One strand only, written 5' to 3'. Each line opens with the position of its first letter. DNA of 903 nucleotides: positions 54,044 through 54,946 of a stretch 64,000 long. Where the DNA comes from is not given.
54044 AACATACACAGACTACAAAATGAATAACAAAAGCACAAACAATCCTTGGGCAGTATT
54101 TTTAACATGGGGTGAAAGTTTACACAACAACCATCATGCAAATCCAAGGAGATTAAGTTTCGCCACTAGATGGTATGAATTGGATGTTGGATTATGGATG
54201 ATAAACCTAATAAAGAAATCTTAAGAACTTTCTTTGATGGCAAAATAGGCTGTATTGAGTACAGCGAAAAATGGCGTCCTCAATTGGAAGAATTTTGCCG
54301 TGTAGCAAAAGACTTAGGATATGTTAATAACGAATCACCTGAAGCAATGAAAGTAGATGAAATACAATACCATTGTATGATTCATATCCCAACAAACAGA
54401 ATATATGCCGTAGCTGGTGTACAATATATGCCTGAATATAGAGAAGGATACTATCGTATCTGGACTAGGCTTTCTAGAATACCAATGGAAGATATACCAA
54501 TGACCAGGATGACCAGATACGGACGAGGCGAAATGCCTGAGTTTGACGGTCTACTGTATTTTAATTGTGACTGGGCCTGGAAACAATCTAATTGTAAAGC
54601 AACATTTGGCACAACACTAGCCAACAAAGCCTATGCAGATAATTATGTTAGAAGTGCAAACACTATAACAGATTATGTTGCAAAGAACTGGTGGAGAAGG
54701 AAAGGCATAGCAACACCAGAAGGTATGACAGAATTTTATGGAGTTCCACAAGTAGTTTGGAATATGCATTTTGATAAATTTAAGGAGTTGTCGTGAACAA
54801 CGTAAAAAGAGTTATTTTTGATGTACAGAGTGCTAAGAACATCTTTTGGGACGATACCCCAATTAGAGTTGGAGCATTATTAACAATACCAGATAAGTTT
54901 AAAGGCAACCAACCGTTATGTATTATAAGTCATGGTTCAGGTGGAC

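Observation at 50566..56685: Translationally coupled, apparently late-expressed lipid-tailoring operon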

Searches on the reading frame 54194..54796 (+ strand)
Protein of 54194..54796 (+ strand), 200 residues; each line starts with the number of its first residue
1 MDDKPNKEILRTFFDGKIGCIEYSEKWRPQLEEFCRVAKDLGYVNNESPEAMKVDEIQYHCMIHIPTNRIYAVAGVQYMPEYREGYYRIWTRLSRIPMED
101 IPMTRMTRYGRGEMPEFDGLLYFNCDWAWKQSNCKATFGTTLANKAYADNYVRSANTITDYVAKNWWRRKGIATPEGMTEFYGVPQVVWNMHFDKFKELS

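Call 3: search_protein_families(library=pfam, proteins=[window:54194-54796:+], max_evalue=0.1)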
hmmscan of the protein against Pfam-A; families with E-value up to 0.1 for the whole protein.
window:54194-54796:+ (200 aa): 0 families

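Call 6: search_protein_families(library=phrogs, proteins=[window:54194-54796:+], max_evalue=0.01)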
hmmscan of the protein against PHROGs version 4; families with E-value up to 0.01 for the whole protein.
window:54194-54796:+ (200 aa): 0 families

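Call 17: search_protein_families(library=ncbifam, proteins=[window:54194-54796:+], max_evalue=0.1)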
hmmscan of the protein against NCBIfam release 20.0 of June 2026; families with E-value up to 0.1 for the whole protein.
window:54194-54796:+ (200 aa): 0 families

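Call 21: search_solved_structures(query=window:54194-54796:+, max_evalue=5)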
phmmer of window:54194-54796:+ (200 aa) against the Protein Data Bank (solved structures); distinct sequences matched with E-value up to 5: 2.
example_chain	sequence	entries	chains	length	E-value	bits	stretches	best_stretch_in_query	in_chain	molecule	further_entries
4hiz_A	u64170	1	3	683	0.14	14.9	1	54-92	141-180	Endosialidase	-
3t9y_A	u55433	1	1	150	0.15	14.8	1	30-89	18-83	Acetyltransferase, GNAT family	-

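Call 28: find_homologous_proteins(query=window:54194-54796:+, max_evalue=0.001)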
Query window:54194-54796:+ (200 aa): 20 proteins with E <= 0.001 among 29 candidates. Only proteins of 110 to 350 residues were searched: fused or split forms outside these lengths cannot appear, so this answer is no evidence that the protein stands alone or is whole; find_related_loci, which searches DNA, has no such limit.
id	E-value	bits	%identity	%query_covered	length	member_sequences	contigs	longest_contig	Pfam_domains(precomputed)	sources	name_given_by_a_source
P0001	1.1e-131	455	94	100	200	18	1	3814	-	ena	-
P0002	1.4e-126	438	91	100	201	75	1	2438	-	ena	-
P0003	6.0e-116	403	84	100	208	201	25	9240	-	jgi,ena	-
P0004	6.5e-113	393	82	100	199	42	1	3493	-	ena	-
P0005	1.1e-112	393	82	100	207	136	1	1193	-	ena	-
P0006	4.4e-110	384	80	100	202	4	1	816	-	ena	-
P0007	2.3e-101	356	73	100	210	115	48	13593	-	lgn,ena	-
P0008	1.0e-96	341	70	100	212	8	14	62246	-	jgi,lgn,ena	jgi:hypothetical protein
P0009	2.9e-94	333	69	100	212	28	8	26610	-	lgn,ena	-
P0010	2.5e-93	329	70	100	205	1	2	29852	-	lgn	-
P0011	4.9e-91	322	67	98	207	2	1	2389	-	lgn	-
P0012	2.0e-83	297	80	80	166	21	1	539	-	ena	-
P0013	8.8e-80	285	83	73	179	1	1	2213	-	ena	-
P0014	9.0e-79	282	69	83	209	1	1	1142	-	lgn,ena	-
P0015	1.1e-75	272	74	78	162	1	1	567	-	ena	-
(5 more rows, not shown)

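Call 36: search_protein_representatives(alignment_id=A1)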
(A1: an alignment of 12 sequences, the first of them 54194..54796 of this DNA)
Query: 12 sequences, 201 profile positions. Proteins with E-value up to 0.001 (for the whole library): 31; up to 1e-10: 10; up to 1e-30: 4. The best 31 are listed.
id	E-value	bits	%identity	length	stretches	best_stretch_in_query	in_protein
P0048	1.4e-65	237.0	-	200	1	1-196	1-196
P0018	2.2e-41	158.0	-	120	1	62-142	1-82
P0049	1.1e-36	142.7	-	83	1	1-79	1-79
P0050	1.4e-36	142.3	-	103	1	1-102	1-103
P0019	1.4e-28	116.2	-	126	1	49-110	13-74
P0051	2.2e-25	105.7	-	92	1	143-200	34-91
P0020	2.4e-25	105.6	-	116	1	1-67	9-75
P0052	1.9e-23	99.4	-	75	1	103-158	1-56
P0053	1.4e-22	96.6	-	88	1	1-59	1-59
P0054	4.5e-11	59.0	-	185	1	23-196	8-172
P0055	1.1e-09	54.5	-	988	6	73-97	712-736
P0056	3.2e-09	53.0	-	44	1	29-70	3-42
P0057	2.8e-08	49.9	-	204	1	17-197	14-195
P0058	1.7e-07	47.4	-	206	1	29-196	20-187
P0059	3.4e-07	46.4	-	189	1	30-100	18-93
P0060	6.0e-07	45.6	-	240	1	23-100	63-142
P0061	9.7e-07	44.9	-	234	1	29-199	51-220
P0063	1.2e-05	41.4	-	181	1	24-99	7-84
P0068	1.3e-04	37.9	-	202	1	10-194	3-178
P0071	4.7e-04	36.1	-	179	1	20-161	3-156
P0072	5.2e-04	36.0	-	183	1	29-199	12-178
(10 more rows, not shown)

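Call 37: search_protein_families(library=pfam, proteins=[P0054, P0057, P0058, P0059, P0060, P0061, P0063, P0068, P0071, P0072], max_evalue=0.05)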
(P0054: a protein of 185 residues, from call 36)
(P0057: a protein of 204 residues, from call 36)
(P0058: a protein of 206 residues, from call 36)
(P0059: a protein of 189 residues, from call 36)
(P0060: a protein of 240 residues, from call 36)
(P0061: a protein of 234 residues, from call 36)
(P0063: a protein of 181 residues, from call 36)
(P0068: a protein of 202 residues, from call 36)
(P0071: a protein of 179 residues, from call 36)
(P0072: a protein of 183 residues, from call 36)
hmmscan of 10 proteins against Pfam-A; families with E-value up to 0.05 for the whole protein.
P0054 (185 aa): 0 families

P0057 (204 aa): 0 families

P0058 (206 aa): 1 family
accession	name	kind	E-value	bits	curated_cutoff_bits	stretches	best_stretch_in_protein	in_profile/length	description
PF12447.13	DUF3683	-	0.035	14.7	27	0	166-198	41-71/114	Protein of unknown function (DUF3683)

P0059 (189 aa): 0 families

P0060 (240 aa): 1 family
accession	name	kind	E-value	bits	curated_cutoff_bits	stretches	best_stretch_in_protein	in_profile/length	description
PF23490.1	ZCCHC24_C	-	0.025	15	27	1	74-84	20-30/35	ZCCHC24 C-terminal domain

P0061 (234 aa): 0 families

P0063 (181 aa): 0 families

P0068 (202 aa): 0 families

P0071 (179 aa): 0 families

P0072 (183 aa): 0 families

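Call 40: find_encoding_contigs(protein=P0054, flank=8000, max_places=3)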
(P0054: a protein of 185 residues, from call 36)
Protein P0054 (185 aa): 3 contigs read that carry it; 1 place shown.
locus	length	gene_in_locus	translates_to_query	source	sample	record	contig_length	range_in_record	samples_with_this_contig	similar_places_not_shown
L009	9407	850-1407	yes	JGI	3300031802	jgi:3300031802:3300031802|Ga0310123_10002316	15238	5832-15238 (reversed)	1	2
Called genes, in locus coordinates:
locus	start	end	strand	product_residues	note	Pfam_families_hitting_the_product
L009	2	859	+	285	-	?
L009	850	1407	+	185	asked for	-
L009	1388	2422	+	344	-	PF02668:TauD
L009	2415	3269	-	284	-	PF04055:Radical_SAM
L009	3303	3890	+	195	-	-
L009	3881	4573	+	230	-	-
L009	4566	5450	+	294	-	PF02493:MORN (faint)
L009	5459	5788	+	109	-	-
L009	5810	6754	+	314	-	PF04055:Radical_SAM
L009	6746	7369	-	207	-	-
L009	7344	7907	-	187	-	-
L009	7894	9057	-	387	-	PF04055:Radical_SAM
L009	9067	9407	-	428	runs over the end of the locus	PF04055:Radical_SAM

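Call 41: find_encoding_contigs(protein=P0057, flank=8000, max_places=3)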
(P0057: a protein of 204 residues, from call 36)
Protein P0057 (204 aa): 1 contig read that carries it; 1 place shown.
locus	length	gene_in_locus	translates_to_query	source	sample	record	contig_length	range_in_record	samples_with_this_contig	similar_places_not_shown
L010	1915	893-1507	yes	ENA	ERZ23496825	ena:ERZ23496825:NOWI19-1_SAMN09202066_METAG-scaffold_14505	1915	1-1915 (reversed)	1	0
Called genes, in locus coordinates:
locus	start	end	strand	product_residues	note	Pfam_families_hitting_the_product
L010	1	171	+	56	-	?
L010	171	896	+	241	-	-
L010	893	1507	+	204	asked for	-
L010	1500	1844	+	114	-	-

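Call 42: find_encoding_contigs(protein=P0061, flank=8000, max_places=3)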
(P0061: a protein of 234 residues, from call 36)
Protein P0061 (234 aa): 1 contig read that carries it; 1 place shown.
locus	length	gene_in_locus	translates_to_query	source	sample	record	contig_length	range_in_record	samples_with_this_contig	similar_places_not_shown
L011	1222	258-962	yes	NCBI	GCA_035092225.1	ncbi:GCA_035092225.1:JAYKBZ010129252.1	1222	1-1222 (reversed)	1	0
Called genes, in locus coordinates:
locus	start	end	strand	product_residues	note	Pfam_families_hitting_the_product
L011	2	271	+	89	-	?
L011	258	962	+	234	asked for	-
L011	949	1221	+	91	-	?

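Call 43: predict_structure(alignment_id=A2)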
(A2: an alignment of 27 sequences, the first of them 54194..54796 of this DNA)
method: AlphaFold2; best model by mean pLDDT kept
length: 200 residues; sequences in the alignment: 27
mean_pLDDT: 84.9   pTM: 0.81
mean pLDDT of the five models: 84.9, 83.8, 83.8, 82.5, 81.0
residues with pLDDT >= 90: 100; 70-90: 69; 50-70: 26; < 50: 5
segments of 3 or more residues with pLDDT < 50: 1-5
pLDDT, mean of each block of 10 residues (from residue 1): 59 92 96 98 96 97 95 94 88 90 65 80 94 83 58 64 88 89 85 88
secondary structure, 60 per line:
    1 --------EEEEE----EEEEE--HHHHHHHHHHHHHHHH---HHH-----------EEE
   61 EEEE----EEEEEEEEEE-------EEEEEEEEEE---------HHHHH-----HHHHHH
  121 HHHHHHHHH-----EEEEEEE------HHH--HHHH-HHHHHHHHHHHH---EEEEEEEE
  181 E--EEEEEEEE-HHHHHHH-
elements in order: E9-13 E18-22 H25-40 E58-64 E69-78 E86-95 H105-109 H115-129 E135-141 H153-156 H158-169 E173-181 E184-191 H193-199

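Call 46: search_protein_families(library=pfam, proteins=[L009:2-859:+, L009:3303-3890:+, L009:3881-4573:+, L009:4566-5450:+, L010:171-896:+, L010:1500-1844:+, L011:2-271:+, L011:949-1221:+, L009:6746-7369:-, L009:7344-7907:-], max_evalue=0.05)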
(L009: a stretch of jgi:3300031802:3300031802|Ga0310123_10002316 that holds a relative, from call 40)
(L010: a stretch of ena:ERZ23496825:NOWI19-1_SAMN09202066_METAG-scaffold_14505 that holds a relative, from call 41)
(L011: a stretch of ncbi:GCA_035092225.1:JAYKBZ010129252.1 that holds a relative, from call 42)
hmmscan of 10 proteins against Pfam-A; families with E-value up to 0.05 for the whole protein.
L009:2-859:+ (285 aa): 2 families
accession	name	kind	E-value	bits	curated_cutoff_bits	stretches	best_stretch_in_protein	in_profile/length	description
PF02511.20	Thy1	-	1.9e-55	188.1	24.8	1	12-206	2-190/191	Thymidylate synthase complementing protein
PF19086.5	Terpene_syn_C_2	-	0.0058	16.8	23.7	1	125-201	5-82/199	Terpene synthase family 2, C-terminal metal binding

L009:3303-3890:+ (195 aa): 0 families

L009:3881-4573:+ (230 aa): 1 family
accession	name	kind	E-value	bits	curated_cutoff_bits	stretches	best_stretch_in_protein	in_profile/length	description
PF18546.6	MetOD1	-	0.043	14.3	23.8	1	24-61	40-78/142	Methanogen output domain 1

L009:4566-5450:+ (294 aa): 1 family
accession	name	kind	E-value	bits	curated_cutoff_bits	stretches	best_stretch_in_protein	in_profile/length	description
PF02493.26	MORN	-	7.1e-10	38.6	22.5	3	91-108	1-18/23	MORN repeat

L010:171-896:+ (241 aa): 0 families

L010:1500-1844:+ (114 aa): 1 family
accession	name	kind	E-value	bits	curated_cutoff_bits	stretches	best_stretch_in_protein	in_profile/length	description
PF00487.30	FA_desaturase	-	0.0067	16.7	29.7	1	38-111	3-82/253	Fatty acid desaturase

L011:2-271:+ (89 aa): 0 families

L011:949-1221:+ (91 aa): 0 families

L009:6746-7369:- (207 aa): 0 families

L009:7344-7907:- (187 aa): 0 families

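Call 47: fold_search(model_id=the predicted structure, library=pdb)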
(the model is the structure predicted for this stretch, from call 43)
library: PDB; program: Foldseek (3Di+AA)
matches with E <= 10: 500; with E <= 0.001: 131
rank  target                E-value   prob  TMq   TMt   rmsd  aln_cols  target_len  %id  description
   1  3d8p_B                1.4e-05  1.00  0.43  0.52   7.7       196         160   12  Crystal structure of acetyltransferase of GNAT family (NP_373092.1) from STAPHYLOCOCCUS AUREUS MU50 at 2.20 A resoluti (released 2008-10-28)
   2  3igr_A                1.6e-05  1.00  0.53  0.57   5.6       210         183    8  The Crystal Structure of Ribosomal-protein-S5-alanine Acetyltransferase from Vibrio fischeri to 2.0A (released 2009-09-01)
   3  1tiq_B                3.0e-05  1.00  0.45  0.52   5.7       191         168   12  Crystal Structure of an Acetyltransferase (PaiA) in complex with CoA and DTT from Bacillus subtilis, Northeast Structu (released 2004-07-13)
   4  8gxj_C                3.7e-05  1.00  0.49  0.52   5.7       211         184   11  Pseudomonas aeruginosa N-acetyltransferase domain-containing protein PA3270 (released 2022-10-12)
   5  8gxk_C                3.9e-05  1.00  0.49  0.52   5.8       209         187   12  Pseudomonas jinjuensis N-acetyltransferase (released 2022-10-12)
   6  1tiq_A                4.7e-05  1.00  0.44  0.50   6.7       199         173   14  Crystal Structure of an Acetyltransferase (PaiA) in complex with CoA and DTT from Bacillus subtilis, Northeast Structu (released 2004-07-13)
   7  8gxk_D                5.3e-05  1.00  0.47  0.50   6.0       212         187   12  Pseudomonas jinjuensis N-acetyltransferase (released 2022-10-12)
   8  9mto_A                6.7e-05  1.00  0.47  0.60   4.8       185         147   11  Crystal structure of acetyltransferase CBU0801 from Coxiella burnetii (released 2025-01-22)
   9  1yre_A                7.6e-05  1.00  0.49  0.52   5.6       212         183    9  Hypothetical protein PA3270 from Pseudomonas aeruginosa in complex with CoA (released 2005-02-15)
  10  1yre_B                7.6e-05  1.00  0.50  0.52   5.4       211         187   10  Hypothetical protein PA3270 from Pseudomonas aeruginosa in complex with CoA (released 2005-02-15)
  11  8gxj_B                7.6e-05  1.00  0.49  0.52   5.7       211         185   12  Pseudomonas aeruginosa N-acetyltransferase domain-containing protein PA3270 (released 2022-10-12)
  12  3owc_A                8.6e-05  1.00  0.49  0.55   5.8       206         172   13  Crystal structure of GNAT superfamily protein PA2578 from Pseudomonas aeruginosa (released 2010-11-03)
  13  3tth_B                8.6e-05  1.00  0.44  0.52   6.4       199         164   10  Structure of the spermidine N1-acetyltransferase (speG) from Coxiella burnetii (released 2011-11-09)
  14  3tth_F                8.6e-05  1.00  0.44  0.53   6.4       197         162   11  Structure of the spermidine N1-acetyltransferase (speG) from Coxiella burnetii (released 2011-11-09)
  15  4ua3_A                8.6e-05  1.00  0.48  0.51   6.5       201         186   11  Crystal structure of selenomethionine labeled SpNatD (released 2015-01-28)
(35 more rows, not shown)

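Call 51: find_related_loci(query=P0057, collection=viral_contigs, flank=10000)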
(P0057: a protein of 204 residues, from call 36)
Query P0057 (204 aa) in viral_contigs; peptide patterns used: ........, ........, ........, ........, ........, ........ (x = any residue, [..] = any of these).
10 stretches matched a pattern; 9 encode a relative of the query (tblastn E <= 1e-3); 9 distinct loci.
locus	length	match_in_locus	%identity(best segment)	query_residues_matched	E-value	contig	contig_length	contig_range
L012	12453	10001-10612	99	1-204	1e-140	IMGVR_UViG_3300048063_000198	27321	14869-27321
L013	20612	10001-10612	99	1-204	1e-140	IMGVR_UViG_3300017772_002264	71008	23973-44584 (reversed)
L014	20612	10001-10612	99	1-204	1e-140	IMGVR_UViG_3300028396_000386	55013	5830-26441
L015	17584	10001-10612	99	1-204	1e-140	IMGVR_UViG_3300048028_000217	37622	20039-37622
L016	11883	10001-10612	99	1-204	1e-140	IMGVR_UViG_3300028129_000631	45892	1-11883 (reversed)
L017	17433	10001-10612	99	1-204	1e-140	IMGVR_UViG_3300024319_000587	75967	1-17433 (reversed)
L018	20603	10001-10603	92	1-201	2e-130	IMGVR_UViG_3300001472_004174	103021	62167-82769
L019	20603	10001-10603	90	1-201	2e-127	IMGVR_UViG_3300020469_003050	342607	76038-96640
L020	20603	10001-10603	90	1-201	2e-127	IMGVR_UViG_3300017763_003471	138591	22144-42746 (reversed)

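Call 52: find_related_loci(query=P0061, collection=viral_contigs, flank=10000)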
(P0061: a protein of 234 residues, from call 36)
Query P0061 (234 aa) in viral_contigs; peptide patterns used: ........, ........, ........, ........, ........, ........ (x = any residue, [..] = any of these).
5 stretches matched a pattern, but none encodes a relative of the query by tblastn (E <= 1e-3).

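Call 55: search_protein_families(library=pfam, proteins=[L019:4842-5993:+, L019:6066-7430:+, L019:7433-9109:+, L019:9109-9834:+, L019:10605-11381:+, L019:11365-12513:+, L019:12555-13898:+, L019:13948-14490:+, L019:14889-15530:+, L019:16665-17534:+], max_evalue=0.01)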
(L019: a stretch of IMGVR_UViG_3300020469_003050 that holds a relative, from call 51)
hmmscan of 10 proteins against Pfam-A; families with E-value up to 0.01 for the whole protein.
L019:4842-5993:+ (383 aa): 8 families
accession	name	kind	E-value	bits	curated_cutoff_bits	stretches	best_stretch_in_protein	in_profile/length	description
PF07728.20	AAA_5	-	7.7e-06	26.4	22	1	41-161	1-126/139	AAA domain (dynein-related subfamily)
PF07726.17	AAA_3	-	1.4e-05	25.4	27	1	42-176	2-130/131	ATPase family associated with various cellular activities (AAA)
PF00004.35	AAA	-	2.6e-05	25.1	21.2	1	43-164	2-111/131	ATPase family associated with various cellular activities (AAA)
PF13191.12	AAA_16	-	0.00024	22.1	32.6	0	39-61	24-46/167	AAA ATPase domain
PF00158.32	Sigma54_activat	-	0.00046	20.4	20.2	1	28-163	11-149/168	Sigma-54 interaction domain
PF14532.12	Sigma54_activ_2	-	0.0025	18.5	25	1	26-135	8-93/138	Sigma-54 interaction domain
PF05673.19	DUF815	-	0.003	17.2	23.8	0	42-157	56-151/249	Protein of unknown function (DUF815)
PF20030.5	bpMoxR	-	0.0041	16.6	27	1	32-127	24-113/205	MoxR domain in the MoxR-vWA-beta-propeller ternary systems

L019:6066-7430:+ (454 aa): 2 families
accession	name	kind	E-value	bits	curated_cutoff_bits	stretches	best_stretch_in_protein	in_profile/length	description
PF00501.34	AMP-binding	-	7.5e-49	167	29.9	2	122-322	160-384/384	AMP-binding enzyme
PF13193.12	AMP-binding_C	-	5.4e-06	27.7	24.5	1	369-442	2-76/76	AMP-binding enzyme C-terminal domain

L019:7433-9109:+ (558 aa): 1 family
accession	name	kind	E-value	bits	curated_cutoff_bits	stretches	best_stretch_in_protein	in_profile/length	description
PF04820.20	Trp_halogenase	-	4.3e-88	296.6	21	1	7-497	1-445/458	Tryptophan halogenase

L019:9109-9834:+ (241 aa): 0 families

L019:10605-11381:+ (258 aa): 1 family
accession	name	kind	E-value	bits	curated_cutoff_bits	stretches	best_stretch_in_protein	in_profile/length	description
PF00487.30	FA_desaturase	-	7.5e-11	42.7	29.7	1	34-223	3-222/253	Fatty acid desaturase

L019:11365-12513:+ (382 aa): 2 families
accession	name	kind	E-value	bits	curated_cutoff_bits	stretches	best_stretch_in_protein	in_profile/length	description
PF00109.32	ketoacyl-synt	-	1.1e-26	94.5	20.8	1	8-229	9-249/252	Beta-ketoacyl synthase, N-terminal domain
PF02801.28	Ketoacyl-synt_C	-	5.7e-26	91.3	20.8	1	237-343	2-119/119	Beta-ketoacyl synthase, C-terminal domain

L019:12555-13898:+ (447 aa): 2 families
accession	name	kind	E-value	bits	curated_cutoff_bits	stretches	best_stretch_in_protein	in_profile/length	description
PF13203.12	DUF2201_N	-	1.5e-35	123.6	23.2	1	57-305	10-269/271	Putative metallopeptidase domain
PF09967.15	DUF2201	-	3.9e-15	56.5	26.4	1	316-440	3-119/123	VWA-like domain (DUF2201)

L019:13948-14490:+ (180 aa): 3 families
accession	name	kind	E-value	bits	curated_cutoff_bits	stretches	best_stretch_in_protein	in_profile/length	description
PF01844.29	HNH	-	2.5e-15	56.8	21.4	1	88-133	1-47/47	HNH endonuclease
PF14279.12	HNH_5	-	2.6e-15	56.5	27.5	1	88-135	1-48/56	HNH endonuclease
PF13395.12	HNH_4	-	0.00011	22.5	22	1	88-134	1-52/54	HNH endonuclease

L019:14889-15530:+ (213 aa): 0 families

L019:16665-17534:+ (289 aa): 1 family
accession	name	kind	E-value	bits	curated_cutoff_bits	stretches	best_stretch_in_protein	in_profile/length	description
PF00303.24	Thymidylat_synt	-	2.3e-101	338.9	24.3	1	8-289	2-266/266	Thymidylate synthase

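Call 96: find_encoding_contigs(protein=P0058, flank=7000, max_places=2)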
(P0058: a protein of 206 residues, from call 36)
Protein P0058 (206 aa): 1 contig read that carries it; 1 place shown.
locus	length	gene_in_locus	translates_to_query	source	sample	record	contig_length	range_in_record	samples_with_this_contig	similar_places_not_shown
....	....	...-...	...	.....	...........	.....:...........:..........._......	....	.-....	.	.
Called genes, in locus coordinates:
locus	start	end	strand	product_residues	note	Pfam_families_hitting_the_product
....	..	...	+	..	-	-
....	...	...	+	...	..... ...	-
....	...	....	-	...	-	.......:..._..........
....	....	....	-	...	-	?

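Call 97: find_encoding_contigs(protein=P0068, flank=7000, max_places=2)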
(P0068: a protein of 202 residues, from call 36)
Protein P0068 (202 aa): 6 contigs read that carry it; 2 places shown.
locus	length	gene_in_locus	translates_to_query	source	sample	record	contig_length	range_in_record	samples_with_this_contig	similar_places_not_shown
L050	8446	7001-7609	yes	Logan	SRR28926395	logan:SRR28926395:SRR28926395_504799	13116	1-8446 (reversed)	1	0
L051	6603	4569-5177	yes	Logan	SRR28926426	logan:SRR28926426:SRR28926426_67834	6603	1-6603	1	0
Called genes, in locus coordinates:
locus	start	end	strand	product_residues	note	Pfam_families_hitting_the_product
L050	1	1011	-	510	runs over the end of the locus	PF04055:Radical_SAM (weak)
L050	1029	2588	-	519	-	PF04055:Radical_SAM (faint)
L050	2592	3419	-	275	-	-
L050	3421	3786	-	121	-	PF01503:PRA-PH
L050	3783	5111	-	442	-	PF01068:DNA_ligase_A_M, PF14743:DNA_ligase_OB_2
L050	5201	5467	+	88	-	PF19883:DUF6356 (weak)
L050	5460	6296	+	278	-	PF01063:Aminotran_4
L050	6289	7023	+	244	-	PF00501:AMP-binding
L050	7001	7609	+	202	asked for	-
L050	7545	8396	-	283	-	-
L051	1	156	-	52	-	?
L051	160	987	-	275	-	-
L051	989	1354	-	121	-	PF01503:PRA-PH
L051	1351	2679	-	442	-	PF01068:DNA_ligase_A_M, PF14743:DNA_ligase_OB_2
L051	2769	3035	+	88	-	PF19883:DUF6356 (weak)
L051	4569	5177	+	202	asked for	-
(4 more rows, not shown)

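Call 98: find_encoding_contigs(protein=P0072, flank=7000, max_places=2)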
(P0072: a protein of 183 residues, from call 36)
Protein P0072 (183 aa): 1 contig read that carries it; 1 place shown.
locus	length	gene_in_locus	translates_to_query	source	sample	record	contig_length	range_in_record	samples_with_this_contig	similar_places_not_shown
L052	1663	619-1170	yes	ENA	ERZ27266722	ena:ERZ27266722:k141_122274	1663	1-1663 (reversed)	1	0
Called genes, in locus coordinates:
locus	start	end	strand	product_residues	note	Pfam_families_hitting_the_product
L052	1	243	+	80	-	?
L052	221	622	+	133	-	PF02657:SufE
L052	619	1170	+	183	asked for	-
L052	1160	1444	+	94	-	PF19883:DUF6356 (weak)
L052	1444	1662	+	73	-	?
